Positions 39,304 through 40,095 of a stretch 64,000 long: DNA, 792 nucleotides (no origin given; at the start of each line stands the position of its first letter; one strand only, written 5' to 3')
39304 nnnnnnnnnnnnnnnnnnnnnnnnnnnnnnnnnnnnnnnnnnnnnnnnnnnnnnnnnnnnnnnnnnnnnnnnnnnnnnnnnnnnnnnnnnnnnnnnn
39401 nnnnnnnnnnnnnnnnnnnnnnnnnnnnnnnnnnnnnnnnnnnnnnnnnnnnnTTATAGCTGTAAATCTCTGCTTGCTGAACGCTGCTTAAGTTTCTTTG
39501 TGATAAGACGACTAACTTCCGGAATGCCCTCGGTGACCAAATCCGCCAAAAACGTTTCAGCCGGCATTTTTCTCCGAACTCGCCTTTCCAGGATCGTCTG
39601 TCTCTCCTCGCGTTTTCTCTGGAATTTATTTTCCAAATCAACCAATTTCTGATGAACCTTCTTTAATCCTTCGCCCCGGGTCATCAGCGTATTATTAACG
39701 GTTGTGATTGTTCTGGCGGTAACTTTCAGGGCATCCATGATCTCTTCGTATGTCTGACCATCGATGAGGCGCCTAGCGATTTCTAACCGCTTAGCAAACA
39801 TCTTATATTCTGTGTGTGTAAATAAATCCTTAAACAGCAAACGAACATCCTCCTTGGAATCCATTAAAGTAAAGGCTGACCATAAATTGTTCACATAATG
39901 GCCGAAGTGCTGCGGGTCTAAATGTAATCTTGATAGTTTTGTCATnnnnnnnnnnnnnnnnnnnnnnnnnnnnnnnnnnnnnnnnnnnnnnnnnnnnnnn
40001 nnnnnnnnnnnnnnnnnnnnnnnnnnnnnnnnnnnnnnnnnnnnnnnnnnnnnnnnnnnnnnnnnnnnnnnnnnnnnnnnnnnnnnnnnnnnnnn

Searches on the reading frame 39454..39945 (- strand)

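Call 61: search_protein_families(library=pfam, proteins=[window:39454-39945:-], max_evalue=0.01)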
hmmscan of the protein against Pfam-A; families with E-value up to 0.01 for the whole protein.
window:39454-39945:- (163 aa): 2 families
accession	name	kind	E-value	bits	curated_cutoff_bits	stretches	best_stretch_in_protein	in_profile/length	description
PF01371.25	Trp_repressor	-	5.4e-12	46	27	1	21-100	6-86/88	Trp repressor protein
PF13384.12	HTH_23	-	0.00022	21.4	24.6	1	52-81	6-35/50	Homeodomain-like domain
